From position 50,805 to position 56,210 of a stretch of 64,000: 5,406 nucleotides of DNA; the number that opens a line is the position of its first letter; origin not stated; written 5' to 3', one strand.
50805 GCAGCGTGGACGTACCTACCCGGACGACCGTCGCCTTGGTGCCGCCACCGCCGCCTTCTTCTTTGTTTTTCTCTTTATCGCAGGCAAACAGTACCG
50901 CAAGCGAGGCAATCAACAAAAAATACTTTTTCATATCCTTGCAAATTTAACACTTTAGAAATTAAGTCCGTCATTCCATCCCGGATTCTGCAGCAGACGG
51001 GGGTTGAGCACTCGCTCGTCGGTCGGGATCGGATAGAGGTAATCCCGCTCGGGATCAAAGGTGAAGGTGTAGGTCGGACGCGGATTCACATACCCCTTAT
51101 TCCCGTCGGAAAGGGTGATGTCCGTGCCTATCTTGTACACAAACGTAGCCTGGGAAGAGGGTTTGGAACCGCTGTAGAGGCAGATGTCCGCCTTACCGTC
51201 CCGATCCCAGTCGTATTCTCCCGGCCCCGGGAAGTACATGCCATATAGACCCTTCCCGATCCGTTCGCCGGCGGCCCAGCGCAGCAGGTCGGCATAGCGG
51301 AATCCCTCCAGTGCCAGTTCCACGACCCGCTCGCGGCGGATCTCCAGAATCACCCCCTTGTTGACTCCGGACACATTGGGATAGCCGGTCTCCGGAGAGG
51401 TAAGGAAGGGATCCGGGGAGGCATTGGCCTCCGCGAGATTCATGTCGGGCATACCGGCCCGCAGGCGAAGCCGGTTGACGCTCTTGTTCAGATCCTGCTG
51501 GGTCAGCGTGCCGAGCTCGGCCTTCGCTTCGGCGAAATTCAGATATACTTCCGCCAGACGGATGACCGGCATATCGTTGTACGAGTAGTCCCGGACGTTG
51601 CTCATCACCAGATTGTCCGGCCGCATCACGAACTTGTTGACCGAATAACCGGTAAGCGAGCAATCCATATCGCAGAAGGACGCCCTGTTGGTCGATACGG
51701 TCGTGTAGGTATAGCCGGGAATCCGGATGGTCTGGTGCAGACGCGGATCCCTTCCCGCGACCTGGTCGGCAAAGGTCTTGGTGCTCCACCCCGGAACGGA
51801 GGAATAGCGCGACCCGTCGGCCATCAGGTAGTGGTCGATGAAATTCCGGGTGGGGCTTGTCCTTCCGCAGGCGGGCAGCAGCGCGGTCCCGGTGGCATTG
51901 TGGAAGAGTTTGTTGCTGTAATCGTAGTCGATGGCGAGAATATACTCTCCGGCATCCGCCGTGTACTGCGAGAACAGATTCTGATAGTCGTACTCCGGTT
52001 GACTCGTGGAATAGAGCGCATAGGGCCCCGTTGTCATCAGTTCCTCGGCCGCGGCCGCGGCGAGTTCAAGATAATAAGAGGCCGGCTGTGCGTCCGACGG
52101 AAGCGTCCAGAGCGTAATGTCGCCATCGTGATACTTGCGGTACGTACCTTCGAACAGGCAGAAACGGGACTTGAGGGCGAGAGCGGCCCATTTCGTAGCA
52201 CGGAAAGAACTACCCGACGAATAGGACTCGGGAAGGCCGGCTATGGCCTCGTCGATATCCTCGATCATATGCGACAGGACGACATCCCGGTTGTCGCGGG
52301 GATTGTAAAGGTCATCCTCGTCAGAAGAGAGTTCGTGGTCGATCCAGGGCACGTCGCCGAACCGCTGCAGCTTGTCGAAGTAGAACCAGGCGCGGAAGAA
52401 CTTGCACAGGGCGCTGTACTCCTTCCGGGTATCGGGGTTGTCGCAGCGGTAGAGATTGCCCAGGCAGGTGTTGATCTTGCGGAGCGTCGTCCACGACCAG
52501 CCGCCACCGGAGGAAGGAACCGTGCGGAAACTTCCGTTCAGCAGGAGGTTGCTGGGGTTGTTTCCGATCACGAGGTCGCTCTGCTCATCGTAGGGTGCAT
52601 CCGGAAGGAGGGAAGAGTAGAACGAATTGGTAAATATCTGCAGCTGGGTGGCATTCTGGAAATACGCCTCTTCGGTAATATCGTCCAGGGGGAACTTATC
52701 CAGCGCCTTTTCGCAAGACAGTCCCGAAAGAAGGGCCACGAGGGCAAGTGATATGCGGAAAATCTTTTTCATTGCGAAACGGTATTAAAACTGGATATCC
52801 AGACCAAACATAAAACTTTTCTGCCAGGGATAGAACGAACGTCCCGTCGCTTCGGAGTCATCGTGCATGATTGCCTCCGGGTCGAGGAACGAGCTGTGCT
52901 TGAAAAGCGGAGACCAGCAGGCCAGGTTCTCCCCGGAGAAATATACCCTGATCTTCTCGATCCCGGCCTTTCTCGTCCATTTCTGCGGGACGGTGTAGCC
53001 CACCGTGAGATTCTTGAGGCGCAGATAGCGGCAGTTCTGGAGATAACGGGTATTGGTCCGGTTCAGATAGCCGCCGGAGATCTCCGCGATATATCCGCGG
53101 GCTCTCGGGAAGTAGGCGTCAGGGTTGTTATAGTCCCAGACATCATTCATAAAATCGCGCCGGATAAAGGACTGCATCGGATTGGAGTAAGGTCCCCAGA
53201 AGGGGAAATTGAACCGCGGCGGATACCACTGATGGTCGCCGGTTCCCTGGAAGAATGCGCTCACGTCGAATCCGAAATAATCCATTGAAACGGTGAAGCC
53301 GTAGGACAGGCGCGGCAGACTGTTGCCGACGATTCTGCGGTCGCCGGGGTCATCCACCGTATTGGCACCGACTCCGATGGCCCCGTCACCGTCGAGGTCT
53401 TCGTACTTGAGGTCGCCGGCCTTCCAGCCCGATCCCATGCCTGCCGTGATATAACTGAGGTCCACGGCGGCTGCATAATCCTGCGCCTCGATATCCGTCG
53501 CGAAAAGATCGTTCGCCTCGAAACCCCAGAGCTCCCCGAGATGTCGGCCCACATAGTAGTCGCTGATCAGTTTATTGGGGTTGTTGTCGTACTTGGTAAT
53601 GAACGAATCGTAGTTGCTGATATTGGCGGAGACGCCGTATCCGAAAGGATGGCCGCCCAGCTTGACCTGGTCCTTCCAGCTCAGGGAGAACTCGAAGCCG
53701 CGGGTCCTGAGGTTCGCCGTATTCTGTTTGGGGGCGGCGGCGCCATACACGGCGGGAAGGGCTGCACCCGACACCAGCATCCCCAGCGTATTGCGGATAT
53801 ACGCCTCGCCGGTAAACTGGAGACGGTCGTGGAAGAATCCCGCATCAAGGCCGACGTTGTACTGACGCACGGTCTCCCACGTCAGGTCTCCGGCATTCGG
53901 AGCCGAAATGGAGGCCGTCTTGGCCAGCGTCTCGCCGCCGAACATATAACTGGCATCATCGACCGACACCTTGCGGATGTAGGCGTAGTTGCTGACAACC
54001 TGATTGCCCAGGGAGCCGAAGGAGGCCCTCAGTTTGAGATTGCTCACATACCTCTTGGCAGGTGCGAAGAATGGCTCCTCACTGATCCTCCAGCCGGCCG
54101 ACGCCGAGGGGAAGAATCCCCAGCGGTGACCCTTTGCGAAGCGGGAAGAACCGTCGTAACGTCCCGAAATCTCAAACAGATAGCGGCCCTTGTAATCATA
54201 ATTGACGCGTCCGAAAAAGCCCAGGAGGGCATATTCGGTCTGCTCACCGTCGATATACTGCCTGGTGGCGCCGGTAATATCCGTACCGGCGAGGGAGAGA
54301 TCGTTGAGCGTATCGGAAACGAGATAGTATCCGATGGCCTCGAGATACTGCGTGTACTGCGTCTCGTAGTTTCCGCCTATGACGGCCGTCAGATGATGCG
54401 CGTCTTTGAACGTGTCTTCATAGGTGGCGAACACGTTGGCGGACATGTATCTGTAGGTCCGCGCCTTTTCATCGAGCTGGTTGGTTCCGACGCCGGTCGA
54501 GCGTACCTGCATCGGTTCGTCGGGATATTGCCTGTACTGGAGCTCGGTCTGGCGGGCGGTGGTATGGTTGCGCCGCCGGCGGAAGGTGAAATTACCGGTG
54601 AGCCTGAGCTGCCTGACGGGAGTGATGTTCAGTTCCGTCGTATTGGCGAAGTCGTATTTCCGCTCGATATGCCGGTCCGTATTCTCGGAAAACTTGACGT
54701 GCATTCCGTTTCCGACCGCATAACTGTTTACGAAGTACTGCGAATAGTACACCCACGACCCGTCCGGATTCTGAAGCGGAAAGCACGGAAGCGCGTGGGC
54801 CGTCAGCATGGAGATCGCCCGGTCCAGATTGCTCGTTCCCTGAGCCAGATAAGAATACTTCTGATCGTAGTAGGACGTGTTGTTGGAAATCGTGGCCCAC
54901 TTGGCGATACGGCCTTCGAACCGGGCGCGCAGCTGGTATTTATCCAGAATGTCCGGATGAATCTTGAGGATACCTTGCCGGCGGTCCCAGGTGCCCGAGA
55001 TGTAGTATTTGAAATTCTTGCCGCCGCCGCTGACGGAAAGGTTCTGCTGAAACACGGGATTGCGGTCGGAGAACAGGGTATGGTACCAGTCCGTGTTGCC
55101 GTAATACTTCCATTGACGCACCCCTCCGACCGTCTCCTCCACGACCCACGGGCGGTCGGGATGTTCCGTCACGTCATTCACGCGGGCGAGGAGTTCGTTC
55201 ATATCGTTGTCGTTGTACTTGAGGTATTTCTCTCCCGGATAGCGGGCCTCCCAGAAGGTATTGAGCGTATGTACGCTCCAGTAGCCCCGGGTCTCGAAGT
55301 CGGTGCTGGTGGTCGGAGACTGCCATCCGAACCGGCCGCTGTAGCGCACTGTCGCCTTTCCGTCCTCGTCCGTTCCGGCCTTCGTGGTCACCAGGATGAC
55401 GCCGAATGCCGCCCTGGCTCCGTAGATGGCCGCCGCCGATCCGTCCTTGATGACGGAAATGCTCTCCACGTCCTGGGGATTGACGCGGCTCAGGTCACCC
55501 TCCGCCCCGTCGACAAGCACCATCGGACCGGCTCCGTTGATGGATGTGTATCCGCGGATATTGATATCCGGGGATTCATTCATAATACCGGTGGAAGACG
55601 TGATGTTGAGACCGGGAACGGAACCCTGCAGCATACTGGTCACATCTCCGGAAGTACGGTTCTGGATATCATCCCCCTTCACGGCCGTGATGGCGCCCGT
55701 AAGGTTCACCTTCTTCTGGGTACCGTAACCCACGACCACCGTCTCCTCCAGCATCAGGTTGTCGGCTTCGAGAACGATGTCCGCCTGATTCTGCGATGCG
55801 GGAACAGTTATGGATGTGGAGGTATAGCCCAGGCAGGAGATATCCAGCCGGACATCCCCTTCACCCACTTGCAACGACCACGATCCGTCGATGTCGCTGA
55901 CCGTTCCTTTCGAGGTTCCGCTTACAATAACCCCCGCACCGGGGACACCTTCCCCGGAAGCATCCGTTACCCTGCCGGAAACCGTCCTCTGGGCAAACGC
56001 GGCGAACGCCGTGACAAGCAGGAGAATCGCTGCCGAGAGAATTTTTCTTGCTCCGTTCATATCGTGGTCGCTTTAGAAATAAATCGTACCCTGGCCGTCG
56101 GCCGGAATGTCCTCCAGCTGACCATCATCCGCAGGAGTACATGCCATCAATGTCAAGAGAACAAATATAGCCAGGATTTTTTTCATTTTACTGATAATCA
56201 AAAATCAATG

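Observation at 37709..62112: A 14-18 bp palindrome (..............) found five times, only in promoter regions of the accessory block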

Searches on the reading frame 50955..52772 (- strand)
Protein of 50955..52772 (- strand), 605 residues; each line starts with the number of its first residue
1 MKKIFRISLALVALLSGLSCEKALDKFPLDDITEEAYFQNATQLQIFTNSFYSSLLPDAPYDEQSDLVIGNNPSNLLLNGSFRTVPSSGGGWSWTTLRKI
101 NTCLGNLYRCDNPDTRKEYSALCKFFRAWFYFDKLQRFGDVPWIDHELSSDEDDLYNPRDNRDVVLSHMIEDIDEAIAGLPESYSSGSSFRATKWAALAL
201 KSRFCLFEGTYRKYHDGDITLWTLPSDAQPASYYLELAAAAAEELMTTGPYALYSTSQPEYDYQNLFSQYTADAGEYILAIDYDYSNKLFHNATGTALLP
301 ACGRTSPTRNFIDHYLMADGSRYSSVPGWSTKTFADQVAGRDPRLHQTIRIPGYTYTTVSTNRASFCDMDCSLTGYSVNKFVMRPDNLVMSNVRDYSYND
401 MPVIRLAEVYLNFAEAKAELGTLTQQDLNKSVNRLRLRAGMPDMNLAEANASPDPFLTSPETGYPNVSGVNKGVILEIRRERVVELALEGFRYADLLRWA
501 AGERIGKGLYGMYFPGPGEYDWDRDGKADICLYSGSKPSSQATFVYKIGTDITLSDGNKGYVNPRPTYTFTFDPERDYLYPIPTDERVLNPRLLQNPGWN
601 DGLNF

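Call 8: search_protein_families(library=pfam, proteins=[window:50955-52772:-])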
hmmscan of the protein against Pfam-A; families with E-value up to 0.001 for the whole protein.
window:50955-52772:- (605 aa): 3 families
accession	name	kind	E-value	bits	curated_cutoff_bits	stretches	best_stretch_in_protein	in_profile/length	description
PF07980.17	SusD_RagB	-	9.1e-48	163.8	23.1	1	276-599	2-297/297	SusD family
PF14322.12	SusD-like_3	-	4.6e-16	60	27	1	97-206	85-191/191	Starch-binding associating with outer membrane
PF12771.13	SusD-like_2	-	4.1e-05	23.1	27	0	112-183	84-153/415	Starch-binding associating with outer membrane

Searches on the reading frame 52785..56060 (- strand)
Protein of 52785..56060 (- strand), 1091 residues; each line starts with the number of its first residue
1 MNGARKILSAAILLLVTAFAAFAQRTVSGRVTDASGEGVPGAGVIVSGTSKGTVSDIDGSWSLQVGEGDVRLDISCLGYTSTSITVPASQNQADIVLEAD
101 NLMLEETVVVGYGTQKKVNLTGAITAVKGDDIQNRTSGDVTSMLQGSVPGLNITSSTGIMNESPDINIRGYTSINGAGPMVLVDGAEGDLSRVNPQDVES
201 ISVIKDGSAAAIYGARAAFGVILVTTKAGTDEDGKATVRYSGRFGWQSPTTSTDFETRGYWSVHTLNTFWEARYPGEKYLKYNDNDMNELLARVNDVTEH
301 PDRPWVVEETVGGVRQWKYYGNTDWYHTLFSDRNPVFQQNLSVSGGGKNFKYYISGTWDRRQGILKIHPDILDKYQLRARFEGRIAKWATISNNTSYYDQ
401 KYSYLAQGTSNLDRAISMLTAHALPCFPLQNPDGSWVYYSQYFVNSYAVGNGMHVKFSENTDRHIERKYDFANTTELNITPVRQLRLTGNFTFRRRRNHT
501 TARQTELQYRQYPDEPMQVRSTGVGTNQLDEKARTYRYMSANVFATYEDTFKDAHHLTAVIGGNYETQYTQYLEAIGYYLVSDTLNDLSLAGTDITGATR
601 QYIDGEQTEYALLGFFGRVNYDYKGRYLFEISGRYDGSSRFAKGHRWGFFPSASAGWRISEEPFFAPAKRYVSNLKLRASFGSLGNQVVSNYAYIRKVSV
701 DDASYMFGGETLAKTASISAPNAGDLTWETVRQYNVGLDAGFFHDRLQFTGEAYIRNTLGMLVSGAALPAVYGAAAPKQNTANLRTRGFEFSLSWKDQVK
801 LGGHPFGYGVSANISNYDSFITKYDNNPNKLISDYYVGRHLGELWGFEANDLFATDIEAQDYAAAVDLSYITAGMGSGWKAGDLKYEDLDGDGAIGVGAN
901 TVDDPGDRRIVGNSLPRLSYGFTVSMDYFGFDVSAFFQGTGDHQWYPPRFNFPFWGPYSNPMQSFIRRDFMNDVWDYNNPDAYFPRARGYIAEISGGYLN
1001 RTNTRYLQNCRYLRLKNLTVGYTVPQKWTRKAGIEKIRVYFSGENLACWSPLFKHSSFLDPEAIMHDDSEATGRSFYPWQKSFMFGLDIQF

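Call 8: search_protein_families(library=pfam, proteins=[window:52785-56060:-])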
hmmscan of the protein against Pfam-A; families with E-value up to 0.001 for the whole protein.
window:52785-56060:- (1091 aa): 4 families
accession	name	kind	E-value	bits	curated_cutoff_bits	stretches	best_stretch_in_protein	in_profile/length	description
PF07715.20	Plug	-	4.6e-18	66.1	23.9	1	117-221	2-107/107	TonB-dependent Receptor Plug Domain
PF13715.12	CarbopepD_reg_2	-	9.8e-18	64.4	32.2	1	27-109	1-88/88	CarboxypepD_reg-like domain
PF00593.30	TonB_dep_Rec_b-barrel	-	1.5e-13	51.8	27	1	451-902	53-363/436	TonB dependent receptor-like, beta-barrel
PF13620.12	CarboxypepD_reg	-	1.1e-11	45.3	32.3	1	26-95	1-79/82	Carboxypeptidase regulatory-like domain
